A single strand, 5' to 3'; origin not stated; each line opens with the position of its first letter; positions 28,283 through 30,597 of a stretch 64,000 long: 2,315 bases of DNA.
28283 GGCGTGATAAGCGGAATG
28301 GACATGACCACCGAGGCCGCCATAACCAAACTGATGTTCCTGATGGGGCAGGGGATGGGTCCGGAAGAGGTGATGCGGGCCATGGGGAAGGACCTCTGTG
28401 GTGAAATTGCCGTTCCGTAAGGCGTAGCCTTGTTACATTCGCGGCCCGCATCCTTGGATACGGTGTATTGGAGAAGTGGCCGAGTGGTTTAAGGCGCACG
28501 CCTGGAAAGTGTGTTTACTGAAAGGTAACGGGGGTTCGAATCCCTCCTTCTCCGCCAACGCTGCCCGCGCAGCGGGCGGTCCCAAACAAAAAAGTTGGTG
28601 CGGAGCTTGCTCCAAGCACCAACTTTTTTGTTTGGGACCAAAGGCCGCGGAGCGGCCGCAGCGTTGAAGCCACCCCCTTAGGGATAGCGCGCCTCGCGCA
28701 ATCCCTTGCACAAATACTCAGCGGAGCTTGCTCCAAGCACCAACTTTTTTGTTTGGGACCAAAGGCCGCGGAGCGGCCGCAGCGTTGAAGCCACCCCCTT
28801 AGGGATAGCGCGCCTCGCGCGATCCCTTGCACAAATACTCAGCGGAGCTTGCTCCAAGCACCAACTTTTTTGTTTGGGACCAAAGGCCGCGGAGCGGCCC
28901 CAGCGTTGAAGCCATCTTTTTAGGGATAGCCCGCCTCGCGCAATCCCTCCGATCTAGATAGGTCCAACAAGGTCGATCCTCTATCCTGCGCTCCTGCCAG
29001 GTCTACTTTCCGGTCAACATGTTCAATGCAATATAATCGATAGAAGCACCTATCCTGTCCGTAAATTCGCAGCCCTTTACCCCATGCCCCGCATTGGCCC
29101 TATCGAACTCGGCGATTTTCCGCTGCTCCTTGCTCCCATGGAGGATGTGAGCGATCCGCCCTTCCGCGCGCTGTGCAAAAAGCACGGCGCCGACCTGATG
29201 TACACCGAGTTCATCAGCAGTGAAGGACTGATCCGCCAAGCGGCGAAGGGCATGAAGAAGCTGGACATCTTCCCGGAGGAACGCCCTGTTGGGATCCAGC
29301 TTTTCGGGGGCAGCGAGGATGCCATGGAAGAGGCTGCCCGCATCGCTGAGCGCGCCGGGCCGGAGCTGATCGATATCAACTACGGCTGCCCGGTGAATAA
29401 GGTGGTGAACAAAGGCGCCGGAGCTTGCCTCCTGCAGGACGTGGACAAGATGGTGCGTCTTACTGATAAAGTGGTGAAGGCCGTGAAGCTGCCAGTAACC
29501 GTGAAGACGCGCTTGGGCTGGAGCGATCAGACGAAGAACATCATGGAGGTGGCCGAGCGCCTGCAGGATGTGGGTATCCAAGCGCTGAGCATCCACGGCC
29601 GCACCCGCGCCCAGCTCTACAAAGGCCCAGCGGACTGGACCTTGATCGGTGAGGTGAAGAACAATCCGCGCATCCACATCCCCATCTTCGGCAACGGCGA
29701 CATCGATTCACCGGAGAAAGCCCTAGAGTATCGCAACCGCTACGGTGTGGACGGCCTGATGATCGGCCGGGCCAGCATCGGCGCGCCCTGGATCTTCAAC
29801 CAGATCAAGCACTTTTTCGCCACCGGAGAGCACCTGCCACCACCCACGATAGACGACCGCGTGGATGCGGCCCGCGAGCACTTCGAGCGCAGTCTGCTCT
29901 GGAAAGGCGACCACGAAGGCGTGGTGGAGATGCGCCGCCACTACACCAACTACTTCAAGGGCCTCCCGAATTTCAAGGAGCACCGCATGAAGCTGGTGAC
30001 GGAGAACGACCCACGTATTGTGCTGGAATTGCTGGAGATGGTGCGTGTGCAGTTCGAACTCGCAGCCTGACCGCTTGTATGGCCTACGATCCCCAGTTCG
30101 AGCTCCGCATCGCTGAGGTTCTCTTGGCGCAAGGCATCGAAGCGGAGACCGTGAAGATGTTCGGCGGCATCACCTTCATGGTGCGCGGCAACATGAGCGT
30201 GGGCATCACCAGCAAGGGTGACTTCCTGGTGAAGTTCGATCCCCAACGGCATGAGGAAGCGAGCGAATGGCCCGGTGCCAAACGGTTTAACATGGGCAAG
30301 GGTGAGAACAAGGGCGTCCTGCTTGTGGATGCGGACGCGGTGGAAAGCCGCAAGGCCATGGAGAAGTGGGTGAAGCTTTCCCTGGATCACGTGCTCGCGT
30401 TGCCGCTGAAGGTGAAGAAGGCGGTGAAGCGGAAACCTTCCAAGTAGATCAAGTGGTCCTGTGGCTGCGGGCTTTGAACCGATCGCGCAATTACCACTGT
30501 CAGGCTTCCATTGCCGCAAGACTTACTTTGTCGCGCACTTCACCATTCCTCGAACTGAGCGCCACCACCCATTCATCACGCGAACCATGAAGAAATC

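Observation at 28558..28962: tRNA-Ser(GGA) is followed by a 23-bp-stem perfect hairpin and three tandem 121-bp repeats full of nested palindromes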

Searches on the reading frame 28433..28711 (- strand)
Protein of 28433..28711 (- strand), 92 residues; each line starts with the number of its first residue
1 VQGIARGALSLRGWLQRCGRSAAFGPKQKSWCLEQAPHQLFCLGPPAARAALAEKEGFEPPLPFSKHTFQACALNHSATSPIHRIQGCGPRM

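Call 101: search_protein_families(library=pfam, proteins=[window:28433-28711:-], max_evalue=0.1)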
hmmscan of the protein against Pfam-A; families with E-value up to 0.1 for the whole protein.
window:28433-28711:- (92 aa): 0 families

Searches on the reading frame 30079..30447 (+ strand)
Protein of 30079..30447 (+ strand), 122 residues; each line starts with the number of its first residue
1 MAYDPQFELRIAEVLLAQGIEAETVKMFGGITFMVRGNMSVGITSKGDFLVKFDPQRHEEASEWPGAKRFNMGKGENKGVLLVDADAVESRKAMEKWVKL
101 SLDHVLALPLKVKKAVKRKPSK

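Call 78: search_protein_families(library=pfam, proteins=[window:30079-30447:+], max_evalue=0.00001)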
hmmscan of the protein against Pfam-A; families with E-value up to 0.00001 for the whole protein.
window:30079-30447:+ (122 aa): 1 family
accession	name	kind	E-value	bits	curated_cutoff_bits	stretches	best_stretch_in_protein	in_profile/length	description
PF04993.18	TfoX_N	-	1.2e-12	48.2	30.1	1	22-104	9-90/91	TfoX N-terminal domain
